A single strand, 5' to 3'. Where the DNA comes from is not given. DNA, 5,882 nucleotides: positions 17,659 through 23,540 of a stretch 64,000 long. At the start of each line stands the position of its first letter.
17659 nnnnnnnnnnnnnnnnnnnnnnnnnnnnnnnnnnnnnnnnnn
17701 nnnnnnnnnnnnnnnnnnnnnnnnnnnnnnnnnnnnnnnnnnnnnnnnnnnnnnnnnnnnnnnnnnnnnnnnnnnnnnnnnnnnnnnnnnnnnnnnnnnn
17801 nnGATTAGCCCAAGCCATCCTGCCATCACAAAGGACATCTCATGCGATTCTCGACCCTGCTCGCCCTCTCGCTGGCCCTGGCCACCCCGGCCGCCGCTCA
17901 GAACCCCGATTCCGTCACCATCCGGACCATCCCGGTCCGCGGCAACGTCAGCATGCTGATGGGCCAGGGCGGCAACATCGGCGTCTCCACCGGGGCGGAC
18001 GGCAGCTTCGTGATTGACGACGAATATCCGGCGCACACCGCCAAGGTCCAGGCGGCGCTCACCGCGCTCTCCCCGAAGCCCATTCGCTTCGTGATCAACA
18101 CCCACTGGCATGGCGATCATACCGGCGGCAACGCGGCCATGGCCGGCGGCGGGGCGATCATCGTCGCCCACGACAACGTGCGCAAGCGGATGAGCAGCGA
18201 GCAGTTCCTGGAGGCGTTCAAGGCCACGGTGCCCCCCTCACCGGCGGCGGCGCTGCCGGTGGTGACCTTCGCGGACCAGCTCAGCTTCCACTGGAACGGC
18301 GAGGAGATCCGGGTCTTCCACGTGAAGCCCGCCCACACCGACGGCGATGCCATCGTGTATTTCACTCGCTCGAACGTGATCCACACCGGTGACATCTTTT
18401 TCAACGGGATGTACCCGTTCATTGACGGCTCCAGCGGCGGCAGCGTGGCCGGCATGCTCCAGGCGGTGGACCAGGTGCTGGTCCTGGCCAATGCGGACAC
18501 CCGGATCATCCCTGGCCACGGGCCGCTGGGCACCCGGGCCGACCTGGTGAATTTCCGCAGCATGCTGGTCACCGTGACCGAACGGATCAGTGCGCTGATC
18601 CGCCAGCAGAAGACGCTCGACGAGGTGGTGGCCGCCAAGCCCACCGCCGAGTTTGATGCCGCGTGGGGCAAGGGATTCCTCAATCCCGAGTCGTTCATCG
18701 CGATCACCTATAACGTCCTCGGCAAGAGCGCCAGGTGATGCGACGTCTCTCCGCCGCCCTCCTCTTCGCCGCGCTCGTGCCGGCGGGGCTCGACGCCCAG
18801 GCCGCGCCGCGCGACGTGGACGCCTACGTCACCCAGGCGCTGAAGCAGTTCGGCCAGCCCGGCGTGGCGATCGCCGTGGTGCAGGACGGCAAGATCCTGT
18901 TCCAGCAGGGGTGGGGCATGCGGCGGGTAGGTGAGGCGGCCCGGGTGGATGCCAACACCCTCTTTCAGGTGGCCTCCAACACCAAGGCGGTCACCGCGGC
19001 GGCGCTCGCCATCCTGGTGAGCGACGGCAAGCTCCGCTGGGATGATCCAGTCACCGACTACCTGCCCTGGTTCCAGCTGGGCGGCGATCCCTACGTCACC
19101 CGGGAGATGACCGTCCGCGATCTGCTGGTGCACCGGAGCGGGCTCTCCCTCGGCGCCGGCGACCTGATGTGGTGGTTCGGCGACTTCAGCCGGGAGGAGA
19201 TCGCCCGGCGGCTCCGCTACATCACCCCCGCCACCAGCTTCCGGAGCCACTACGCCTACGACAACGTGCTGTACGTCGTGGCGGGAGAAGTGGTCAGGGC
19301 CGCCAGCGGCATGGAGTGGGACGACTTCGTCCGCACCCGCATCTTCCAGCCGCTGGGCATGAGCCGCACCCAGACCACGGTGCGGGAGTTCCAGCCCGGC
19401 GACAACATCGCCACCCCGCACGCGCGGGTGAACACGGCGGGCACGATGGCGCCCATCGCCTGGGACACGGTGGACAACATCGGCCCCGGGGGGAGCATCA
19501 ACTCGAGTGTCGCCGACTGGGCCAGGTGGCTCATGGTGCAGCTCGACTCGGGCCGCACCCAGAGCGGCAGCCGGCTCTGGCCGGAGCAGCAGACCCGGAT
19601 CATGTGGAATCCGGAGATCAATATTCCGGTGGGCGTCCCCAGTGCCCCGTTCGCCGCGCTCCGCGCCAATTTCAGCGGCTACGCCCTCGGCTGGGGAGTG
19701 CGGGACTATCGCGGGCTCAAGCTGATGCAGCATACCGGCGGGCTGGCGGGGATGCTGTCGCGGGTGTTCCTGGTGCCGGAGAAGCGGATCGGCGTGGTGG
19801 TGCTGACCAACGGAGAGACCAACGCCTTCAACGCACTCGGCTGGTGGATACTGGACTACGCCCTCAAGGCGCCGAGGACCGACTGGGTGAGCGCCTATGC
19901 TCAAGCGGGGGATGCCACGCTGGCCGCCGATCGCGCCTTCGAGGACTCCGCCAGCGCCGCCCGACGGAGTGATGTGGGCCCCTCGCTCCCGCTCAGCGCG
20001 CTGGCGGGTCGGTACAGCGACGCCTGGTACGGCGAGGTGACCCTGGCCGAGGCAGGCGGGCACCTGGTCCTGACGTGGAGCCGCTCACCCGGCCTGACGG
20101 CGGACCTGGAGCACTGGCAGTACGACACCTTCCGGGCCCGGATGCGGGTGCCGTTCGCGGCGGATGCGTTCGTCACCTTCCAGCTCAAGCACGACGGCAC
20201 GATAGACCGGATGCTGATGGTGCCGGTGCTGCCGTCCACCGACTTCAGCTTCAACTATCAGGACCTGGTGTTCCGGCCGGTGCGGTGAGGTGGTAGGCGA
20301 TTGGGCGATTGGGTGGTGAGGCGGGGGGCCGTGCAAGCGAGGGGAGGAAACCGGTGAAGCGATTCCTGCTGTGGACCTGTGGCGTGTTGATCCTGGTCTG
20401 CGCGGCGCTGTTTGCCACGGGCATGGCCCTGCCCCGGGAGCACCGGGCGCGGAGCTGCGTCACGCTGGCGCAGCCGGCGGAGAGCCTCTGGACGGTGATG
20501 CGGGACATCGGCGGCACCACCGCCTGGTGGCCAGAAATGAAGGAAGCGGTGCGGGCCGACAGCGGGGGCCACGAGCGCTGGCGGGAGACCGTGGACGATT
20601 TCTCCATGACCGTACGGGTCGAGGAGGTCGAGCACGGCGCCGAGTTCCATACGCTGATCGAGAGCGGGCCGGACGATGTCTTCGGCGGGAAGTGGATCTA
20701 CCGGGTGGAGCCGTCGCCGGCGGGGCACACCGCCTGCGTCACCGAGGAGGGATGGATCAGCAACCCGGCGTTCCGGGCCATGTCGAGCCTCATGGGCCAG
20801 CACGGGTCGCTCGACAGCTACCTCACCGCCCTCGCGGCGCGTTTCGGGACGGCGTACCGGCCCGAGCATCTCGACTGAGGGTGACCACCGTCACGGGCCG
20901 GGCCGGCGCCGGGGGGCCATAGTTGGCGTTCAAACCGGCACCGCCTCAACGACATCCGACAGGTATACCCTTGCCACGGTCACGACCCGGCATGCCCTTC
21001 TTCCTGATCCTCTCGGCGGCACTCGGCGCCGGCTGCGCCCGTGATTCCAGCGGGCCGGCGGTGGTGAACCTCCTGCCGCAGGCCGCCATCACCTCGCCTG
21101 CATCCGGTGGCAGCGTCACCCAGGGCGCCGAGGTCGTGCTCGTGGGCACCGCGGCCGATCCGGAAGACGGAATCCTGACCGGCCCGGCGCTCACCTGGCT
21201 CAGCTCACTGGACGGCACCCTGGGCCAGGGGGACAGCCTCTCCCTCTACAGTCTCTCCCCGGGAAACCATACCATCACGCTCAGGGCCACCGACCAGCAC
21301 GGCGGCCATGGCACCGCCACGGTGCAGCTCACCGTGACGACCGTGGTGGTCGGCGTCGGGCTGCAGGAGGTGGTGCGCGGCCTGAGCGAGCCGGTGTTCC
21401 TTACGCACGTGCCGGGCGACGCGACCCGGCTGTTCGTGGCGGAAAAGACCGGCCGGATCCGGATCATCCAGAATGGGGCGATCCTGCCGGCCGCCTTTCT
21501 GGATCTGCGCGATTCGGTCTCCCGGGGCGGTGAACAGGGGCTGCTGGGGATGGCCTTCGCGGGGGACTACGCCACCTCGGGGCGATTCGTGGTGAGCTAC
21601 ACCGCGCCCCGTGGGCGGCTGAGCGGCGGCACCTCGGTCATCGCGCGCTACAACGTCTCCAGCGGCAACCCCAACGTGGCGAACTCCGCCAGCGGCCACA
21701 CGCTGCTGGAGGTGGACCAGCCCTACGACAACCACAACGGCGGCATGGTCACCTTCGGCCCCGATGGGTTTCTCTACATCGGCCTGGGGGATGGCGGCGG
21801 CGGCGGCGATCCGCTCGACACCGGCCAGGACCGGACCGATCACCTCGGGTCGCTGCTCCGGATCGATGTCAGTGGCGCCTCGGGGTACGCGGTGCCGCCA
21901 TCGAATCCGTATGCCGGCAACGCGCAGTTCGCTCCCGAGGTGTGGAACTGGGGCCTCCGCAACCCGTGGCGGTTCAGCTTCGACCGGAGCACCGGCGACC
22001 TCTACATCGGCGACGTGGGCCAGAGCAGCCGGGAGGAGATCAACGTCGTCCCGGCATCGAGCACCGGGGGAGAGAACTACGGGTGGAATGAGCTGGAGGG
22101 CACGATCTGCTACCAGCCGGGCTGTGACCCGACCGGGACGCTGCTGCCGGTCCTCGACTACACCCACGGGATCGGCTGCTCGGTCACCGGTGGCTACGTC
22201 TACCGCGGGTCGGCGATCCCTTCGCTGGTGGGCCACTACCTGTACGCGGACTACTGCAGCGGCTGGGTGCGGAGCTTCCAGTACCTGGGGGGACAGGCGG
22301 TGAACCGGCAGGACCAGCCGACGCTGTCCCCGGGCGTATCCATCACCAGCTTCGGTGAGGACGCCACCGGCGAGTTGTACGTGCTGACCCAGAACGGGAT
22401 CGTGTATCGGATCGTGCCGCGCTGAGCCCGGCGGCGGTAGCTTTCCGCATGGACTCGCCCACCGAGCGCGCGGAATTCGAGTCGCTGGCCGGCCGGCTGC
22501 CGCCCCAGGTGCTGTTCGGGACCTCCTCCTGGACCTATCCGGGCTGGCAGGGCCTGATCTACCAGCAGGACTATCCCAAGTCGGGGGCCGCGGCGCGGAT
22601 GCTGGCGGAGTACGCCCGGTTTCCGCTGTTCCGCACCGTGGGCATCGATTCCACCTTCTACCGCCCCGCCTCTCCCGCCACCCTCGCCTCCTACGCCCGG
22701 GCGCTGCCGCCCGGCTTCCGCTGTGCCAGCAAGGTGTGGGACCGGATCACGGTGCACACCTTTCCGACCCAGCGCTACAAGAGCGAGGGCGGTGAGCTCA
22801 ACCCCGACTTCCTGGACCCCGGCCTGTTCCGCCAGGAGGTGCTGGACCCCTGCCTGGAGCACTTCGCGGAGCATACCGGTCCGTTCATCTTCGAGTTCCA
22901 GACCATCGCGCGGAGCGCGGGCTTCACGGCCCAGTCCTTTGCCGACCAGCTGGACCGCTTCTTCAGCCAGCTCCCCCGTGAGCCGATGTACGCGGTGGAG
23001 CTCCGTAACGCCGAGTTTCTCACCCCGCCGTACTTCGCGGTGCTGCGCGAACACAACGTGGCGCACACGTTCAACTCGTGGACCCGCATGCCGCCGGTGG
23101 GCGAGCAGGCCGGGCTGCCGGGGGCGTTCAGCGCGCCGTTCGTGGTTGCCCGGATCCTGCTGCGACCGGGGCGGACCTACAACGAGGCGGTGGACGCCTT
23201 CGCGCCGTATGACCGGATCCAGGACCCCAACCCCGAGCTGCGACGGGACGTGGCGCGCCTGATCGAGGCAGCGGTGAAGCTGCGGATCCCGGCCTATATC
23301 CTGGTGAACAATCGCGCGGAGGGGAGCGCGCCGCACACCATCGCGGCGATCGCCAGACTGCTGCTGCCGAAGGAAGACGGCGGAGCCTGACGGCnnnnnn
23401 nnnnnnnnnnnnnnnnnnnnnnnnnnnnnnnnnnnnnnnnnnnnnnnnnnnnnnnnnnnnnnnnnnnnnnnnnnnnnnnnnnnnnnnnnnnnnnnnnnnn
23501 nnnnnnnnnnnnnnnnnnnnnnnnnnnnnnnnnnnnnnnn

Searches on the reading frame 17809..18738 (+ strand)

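Call 24: search_protein_families(library=pfam, proteins=[window:17809-18738:+], max_evalue=0.001)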
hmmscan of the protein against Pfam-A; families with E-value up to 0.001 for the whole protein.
window:17809-18738:+ (309 aa): 2 families
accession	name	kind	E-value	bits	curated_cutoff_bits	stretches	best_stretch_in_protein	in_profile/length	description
PF00753.33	Lactamase_B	-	2.6e-17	63.8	22.7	1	78-228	33-189/196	Metallo-beta-lactamase superfamily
PF12706.13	Lactamase_B_2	-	6.6e-05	23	27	1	86-195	25-142/200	Beta-lactamase superfamily domain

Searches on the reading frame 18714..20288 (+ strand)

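Call 24: search_protein_families(library=pfam, proteins=[window:18714-20288:+], max_evalue=0.001)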
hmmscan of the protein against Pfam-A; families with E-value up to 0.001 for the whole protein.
window:18714-20288:+ (524 aa): 2 families
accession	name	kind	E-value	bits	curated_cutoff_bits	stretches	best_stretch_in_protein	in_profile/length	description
PF00144.29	Beta-lactamase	-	7.7e-67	226.2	27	1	36-374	2-317/329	Beta-lactamase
PF11954.13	DUF3471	-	1.7e-21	76.9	29.3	1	421-521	6-102/103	Domain of unknown function (DUF3471)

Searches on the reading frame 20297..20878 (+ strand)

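Call 24: search_protein_families(library=pfam, proteins=[window:20297-20878:+], max_evalue=0.001)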
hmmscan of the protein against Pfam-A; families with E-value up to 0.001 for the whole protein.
window:20297-20878:+ (193 aa): 2 families
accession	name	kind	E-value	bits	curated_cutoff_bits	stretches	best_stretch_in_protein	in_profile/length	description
PF10604.15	Polyketide_cyc2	-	6.3e-07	30.2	27.4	1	52-182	5-140/142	Polyketide cyclase / dehydrase and lipid transport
PF03364.25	Polyketide_cyc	-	1.7e-05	25.5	23.4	1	58-171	2-115/126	Polyketide cyclase / dehydrase and lipid transport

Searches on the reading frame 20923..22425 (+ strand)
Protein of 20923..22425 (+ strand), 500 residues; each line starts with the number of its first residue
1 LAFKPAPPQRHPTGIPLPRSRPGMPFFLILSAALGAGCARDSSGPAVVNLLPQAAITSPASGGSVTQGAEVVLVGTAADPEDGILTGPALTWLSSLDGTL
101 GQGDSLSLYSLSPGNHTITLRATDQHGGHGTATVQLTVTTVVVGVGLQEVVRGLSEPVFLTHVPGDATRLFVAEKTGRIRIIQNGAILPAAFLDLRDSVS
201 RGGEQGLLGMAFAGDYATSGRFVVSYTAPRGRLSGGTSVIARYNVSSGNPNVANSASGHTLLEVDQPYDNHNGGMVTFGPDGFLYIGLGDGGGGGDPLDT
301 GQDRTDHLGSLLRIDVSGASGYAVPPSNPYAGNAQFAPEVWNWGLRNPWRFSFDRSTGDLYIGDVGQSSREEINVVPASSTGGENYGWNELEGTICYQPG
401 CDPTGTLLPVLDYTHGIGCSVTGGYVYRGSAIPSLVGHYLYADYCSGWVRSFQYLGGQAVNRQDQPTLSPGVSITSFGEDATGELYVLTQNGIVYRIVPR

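Call 24: search_protein_families(library=pfam, proteins=[window:20923-22425:+], max_evalue=0.001)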
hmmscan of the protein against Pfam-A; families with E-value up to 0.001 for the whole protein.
window:20923-22425:+ (500 aa): 3 families
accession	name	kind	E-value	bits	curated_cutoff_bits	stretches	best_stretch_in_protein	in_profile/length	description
PF07995.17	GSDH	-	1.4e-40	140.1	25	1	155-492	2-328/332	Glucose / Sorbosone dehydrogenase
PF00801.26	PKD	-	0.00018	21.9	23.5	1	59-134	5-76/80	PKD domain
PF17957.7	Big_7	-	0.00028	21.9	24.1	0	52-84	1-32/70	Bacterial Ig domain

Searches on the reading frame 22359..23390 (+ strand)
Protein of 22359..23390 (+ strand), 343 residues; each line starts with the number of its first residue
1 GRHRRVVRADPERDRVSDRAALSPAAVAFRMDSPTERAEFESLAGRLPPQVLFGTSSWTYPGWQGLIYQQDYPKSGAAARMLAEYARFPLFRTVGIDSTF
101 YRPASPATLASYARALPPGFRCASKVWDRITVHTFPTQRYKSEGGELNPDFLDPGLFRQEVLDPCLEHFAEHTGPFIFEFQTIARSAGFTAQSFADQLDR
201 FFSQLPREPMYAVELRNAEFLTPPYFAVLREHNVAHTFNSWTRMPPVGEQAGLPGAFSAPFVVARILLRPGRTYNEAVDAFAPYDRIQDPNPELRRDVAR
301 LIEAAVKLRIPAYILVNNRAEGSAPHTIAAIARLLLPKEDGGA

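Call 24: search_protein_families(library=pfam, proteins=[window:22359-23390:+], max_evalue=0.001)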
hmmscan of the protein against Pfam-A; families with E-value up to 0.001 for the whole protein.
window:22359-23390:+ (343 aa): 1 family
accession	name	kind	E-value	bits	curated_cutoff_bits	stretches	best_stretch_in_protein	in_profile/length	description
PF01904.24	DUF72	-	4.2e-34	118.9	25.3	1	72-333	1-216/217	Protein of unknown function DUF72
